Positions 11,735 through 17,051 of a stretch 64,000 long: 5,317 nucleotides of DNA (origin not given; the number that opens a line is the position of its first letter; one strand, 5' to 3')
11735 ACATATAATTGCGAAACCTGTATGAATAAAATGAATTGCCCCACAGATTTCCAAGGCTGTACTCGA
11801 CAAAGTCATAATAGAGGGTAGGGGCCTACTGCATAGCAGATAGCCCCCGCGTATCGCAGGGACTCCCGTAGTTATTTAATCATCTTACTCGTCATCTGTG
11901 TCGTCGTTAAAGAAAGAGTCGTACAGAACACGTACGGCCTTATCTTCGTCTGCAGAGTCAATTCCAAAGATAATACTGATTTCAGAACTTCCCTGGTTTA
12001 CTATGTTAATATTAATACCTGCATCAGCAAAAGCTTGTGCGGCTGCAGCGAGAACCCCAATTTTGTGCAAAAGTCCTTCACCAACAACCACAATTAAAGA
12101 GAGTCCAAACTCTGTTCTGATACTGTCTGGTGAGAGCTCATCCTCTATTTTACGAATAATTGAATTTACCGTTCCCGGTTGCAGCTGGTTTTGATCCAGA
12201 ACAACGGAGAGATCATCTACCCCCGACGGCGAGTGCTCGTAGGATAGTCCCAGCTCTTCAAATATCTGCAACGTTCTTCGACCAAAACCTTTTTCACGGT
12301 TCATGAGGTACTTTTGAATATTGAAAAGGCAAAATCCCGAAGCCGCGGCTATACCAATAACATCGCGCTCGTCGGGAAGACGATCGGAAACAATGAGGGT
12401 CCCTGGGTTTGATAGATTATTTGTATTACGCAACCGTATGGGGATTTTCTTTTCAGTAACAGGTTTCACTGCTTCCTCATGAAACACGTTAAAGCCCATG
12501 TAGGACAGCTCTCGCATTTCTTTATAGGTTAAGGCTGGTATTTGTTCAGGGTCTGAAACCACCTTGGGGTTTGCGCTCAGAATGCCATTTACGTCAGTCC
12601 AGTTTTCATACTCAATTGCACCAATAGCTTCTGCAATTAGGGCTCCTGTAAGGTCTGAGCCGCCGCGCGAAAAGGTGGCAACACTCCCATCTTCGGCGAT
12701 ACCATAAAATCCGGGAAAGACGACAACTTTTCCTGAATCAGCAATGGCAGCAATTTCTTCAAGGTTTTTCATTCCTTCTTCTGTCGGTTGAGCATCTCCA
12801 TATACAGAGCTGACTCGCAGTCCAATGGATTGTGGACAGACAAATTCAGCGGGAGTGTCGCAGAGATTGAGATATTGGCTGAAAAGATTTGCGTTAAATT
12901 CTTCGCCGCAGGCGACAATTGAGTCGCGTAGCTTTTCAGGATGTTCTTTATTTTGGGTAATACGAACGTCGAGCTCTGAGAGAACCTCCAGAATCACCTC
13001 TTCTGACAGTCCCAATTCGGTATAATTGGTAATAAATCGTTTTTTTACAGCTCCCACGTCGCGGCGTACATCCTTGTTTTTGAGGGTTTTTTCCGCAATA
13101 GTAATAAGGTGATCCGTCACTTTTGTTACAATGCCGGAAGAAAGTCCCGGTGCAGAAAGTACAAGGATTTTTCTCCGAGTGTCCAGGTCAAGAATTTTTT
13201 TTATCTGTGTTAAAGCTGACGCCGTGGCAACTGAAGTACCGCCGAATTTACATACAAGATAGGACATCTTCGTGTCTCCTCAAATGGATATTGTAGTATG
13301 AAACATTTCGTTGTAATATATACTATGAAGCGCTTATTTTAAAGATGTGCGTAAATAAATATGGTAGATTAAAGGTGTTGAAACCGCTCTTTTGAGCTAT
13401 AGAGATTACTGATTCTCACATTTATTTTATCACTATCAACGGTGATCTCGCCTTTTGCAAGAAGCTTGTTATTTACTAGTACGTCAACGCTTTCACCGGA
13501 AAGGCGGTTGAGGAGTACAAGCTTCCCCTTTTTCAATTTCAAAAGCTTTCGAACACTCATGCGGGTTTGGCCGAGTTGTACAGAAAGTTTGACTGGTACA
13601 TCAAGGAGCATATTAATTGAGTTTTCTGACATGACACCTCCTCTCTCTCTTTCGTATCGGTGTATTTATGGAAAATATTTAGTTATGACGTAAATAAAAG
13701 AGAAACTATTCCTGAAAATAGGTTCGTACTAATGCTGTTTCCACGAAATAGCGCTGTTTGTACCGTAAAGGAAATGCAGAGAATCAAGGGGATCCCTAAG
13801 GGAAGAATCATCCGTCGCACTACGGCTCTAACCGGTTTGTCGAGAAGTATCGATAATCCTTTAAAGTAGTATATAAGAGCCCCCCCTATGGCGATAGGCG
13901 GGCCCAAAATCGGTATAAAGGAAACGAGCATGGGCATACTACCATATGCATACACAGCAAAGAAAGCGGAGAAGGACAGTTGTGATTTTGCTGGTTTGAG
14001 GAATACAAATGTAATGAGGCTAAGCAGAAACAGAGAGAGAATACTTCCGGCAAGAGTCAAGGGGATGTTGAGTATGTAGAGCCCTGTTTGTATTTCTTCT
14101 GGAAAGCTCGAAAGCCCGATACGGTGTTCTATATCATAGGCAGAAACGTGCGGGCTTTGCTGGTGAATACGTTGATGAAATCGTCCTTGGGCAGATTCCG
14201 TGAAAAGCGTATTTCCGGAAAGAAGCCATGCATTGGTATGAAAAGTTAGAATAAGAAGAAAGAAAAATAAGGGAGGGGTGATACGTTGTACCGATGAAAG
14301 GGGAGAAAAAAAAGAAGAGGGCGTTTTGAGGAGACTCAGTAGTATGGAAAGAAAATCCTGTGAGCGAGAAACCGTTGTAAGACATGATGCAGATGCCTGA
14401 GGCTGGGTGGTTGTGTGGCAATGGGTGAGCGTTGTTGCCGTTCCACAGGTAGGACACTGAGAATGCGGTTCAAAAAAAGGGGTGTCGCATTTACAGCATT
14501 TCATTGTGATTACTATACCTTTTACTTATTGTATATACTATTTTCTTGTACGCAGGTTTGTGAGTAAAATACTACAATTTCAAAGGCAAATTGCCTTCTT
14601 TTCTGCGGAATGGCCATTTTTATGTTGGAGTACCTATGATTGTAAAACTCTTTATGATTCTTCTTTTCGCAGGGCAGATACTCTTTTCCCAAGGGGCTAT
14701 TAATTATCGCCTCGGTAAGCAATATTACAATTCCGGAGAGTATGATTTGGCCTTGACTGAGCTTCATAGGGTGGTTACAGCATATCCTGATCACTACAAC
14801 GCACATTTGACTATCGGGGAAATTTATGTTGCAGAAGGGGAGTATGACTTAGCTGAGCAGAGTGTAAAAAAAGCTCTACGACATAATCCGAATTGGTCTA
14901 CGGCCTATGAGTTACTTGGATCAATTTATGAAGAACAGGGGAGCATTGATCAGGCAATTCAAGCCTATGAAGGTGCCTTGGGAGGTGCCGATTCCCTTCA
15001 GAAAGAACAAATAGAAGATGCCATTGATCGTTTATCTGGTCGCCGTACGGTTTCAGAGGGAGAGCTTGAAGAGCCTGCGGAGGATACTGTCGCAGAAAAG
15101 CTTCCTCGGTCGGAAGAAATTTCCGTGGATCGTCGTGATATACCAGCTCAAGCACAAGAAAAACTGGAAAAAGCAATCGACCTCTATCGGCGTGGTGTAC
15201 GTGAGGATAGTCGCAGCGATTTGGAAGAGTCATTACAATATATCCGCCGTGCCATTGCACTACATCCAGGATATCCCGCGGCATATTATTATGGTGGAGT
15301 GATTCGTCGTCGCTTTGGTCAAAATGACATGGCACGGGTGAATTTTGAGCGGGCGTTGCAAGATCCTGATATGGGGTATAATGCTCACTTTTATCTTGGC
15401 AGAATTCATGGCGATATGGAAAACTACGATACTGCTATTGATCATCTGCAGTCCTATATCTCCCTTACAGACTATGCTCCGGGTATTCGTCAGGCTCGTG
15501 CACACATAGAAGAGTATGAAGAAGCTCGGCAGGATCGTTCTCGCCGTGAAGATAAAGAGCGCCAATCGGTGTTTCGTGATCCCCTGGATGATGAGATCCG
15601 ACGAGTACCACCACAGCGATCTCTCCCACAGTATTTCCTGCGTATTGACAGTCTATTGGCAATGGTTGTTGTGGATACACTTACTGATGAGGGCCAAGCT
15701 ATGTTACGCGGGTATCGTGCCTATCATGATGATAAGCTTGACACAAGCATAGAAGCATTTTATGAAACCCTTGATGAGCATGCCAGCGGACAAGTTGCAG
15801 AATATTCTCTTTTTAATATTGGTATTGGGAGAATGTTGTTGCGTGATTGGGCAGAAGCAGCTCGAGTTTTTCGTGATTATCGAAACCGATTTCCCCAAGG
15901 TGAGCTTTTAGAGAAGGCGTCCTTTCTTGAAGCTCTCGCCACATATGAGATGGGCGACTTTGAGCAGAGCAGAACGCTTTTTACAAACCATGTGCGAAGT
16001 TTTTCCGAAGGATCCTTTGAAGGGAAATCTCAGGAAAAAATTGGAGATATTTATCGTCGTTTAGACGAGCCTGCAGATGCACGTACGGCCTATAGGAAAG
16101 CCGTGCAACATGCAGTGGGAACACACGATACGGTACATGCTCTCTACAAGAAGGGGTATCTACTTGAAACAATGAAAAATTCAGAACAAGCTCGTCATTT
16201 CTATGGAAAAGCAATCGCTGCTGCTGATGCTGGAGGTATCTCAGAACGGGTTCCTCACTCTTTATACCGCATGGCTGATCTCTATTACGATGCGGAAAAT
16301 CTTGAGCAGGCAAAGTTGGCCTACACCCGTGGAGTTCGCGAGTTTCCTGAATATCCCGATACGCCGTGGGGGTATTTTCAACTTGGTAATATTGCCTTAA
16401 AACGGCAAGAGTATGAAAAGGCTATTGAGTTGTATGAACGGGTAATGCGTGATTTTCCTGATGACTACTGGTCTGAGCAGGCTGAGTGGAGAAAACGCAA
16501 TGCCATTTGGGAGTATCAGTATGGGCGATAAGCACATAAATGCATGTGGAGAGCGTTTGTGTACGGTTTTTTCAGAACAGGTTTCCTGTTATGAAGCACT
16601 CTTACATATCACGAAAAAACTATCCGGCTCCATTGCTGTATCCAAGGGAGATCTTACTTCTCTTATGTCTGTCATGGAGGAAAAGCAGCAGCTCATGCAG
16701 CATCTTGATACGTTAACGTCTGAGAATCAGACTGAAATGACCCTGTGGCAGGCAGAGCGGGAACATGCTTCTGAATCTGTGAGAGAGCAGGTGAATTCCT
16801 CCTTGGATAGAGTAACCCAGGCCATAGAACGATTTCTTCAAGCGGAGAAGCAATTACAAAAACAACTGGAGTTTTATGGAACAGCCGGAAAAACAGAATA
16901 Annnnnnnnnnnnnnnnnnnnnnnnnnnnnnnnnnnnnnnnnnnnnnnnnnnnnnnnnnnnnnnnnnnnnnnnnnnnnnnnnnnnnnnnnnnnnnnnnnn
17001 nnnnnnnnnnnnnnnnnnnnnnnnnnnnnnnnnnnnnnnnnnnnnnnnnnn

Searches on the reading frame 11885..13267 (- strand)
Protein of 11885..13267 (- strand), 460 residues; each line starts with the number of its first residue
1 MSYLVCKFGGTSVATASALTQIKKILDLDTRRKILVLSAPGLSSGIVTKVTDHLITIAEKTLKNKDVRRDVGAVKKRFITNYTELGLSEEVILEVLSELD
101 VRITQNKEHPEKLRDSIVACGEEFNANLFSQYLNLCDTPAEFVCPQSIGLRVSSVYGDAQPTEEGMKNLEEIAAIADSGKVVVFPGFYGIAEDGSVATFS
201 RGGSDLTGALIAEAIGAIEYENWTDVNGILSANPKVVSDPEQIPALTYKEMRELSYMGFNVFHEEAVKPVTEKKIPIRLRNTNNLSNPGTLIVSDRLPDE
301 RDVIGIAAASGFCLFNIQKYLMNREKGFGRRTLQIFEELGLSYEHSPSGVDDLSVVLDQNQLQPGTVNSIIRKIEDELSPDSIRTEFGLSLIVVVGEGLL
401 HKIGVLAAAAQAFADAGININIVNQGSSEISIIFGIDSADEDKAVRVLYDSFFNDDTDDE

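Call 7: search_protein_families(library=pfam, proteins=[window:11885-13267:-], max_evalue=0.001)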
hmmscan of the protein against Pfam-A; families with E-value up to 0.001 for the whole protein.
window:11885-13267:- (460 aa): 4 families
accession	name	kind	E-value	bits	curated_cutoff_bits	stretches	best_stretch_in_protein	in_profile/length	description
PF00696.33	AA_kinase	-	4.2e-40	138.4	24.9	1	4-281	3-234/234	Amino acid kinase family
PF22468.2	ACT_9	-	2.3e-18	66.2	27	1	392-452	1-61/61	ACT domain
PF13840.12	ACT_7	-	7.9e-07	29.3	27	1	388-449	5-64/65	ACT domain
PF01842.31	ACT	-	1.4e-06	28.4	27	1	402-446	10-56/66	ACT domain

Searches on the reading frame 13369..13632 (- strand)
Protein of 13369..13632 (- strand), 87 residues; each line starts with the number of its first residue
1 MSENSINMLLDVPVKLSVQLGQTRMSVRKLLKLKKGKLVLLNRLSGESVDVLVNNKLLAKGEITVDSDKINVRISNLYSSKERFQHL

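Call 30: search_protein_families(library=pfam, proteins=[window:13369-13632:-], max_evalue=10)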
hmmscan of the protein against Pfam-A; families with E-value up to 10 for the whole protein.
window:13369-13632:- (87 aa): 2 families
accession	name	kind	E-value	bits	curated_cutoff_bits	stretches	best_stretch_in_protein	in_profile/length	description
PF01052.25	FliMN_C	-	8.9e-20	70.8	23.8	1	8-77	2-71/73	Type III flagellar switch regulator (C-ring) FliN C-term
PF18454.7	Mtd_N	-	0.1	13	26.3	1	54-74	12-32/37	Major tropism determinant N-terminal domain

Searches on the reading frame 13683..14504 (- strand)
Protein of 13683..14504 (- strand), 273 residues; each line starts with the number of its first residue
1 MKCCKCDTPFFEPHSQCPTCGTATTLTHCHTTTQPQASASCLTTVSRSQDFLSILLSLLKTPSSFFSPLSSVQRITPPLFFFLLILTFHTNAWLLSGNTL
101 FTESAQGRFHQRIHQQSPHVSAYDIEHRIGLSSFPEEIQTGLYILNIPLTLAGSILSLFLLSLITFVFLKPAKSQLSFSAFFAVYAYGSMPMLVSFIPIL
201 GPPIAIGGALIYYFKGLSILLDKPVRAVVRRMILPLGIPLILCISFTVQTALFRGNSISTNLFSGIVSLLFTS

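Call 7: search_protein_families(library=pfam, proteins=[window:13683-14504:-], max_evalue=0.001)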
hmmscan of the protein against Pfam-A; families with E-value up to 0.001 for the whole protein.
window:13683-14504:- (273 aa): 1 family
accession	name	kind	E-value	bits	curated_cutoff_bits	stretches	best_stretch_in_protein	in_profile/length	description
PF04893.22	Yip1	-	1.8e-05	25.1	28.6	1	58-244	3-167/173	Yip1 domain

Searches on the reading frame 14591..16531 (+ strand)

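Call 7: search_protein_families(library=pfam, proteins=[window:14591-16531:+], max_evalue=0.001)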
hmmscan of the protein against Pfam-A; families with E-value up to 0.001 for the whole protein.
window:14591-16531:+ (646 aa): 23 families
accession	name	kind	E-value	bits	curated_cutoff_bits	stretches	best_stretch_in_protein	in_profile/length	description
PF07719.23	TPR_2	-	2e-38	127.8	27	1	594-625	3-34/34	Tetratricopeptide repeat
PF00515.34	TPR_1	-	3.6e-32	109.3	27.8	2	593-618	2-27/34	Tetratricopeptide repeat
PF13432.12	TPR_16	-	1.6e-31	108.8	32.7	3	39-100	1-62/65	Tetratricopeptide repeat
PF13174.12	TPR_6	-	2.5e-30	103.5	26.3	0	39-68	4-33/33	Tetratricopeptide repeat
PF13428.12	TPR_14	-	8.7e-29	97.5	23.5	0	592-627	1-36/44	Tetratricopeptide repeat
PF13424.12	TPR_12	-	1e-28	99.7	30.1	4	481-545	6-75/77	Tetratricopeptide repeat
PF13181.12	TPR_8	-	1.9e-26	90.4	25.7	0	105-130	3-28/34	Tetratricopeptide repeat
PF14559.12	TPR_19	-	6e-18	65.4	25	1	48-110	4-66/68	Tetratricopeptide repeat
PF13431.12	TPR_17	-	6.2e-18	64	24.4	0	93-124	3-34/34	Tetratricopeptide repeat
PF25063.1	ARM_TT21_C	-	3.2e-17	63.6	35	1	70-129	96-155/209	Tetratricopeptide repeat protein 21 C-terminal ARM domain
PF09976.15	TPR_21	-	2.7e-14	53.8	25.5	2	42-146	83-189/193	Tetratricopeptide repeat-like domain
PF13176.12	TPR_7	-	3.4e-12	45.8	27.9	0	596-619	3-26/36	Tetratricopeptide repeat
PF13414.12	TPR_11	-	7.4e-10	38.8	26.8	1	76-117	1-42/42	TPR repeat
PF25064.1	ARM_TT21_5th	-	1.4e-08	35.5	27.8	0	191-267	37-110/117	TT21 fifth ARM repeats domain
PF13371.12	TPR_9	-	1.6e-08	34.8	35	0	76-130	2-56/73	Tetratricopeptide repeat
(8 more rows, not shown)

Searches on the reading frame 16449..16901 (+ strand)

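Call 8: search_protein_families(library=pfam, proteins=[window:16449-16901:+], max_evalue=0.001)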
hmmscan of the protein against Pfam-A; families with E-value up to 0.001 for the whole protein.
window:16449-16901:+ (150 aa): 1 family
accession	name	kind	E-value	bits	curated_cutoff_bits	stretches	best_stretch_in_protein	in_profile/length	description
PF05130.17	FlgN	-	6.1e-07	30.4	30.5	1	35-144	4-112/147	FlgN protein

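Call 23: search_protein_families(library=ncbifam, proteins=[window:16449-16901:+], max_evalue=1)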
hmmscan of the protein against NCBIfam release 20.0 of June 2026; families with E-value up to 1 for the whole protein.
window:16449-16901:+ (150 aa): 8 families
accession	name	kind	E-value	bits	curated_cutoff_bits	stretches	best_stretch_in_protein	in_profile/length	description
TIGR01843.1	type_I_hlyD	subfamily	0.0042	16.1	208.65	1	41-140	169-268/422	HlyD family type I secretion periplasmic adaptor subunit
NF053712.1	repair_DEAH_YoaA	equivalog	0.03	13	680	1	40-140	236-335/630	DNA repair helicase YoaA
NF053839.1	CPFASynBruc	equivalog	0.032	13.2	600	1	24-135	29-142/410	cyclopropane fatty acid synthase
NF010532.0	PRK13922.9-3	equivalog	0.035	13.2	243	1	39-110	27-98/280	rod shape-determining protein MreC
NF003035.0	PRK03922.1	subfamily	0.037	13.8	125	0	95-135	74-115/128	hypothetical protein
NF033768.1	myxo_SS_tail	domain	0.042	14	40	0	108-140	3-35/92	AgmX/PglI C-terminal domain-containing protein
NF005713.0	PRK07525.1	subfamily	0.15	10.4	620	1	52-109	326-383/592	sulfoacetaldehyde acetyltransferase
TIGR02797.1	exbB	equivalog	0.26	11.1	206.2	1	70-131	56-116/211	tonB-system energizer ExbB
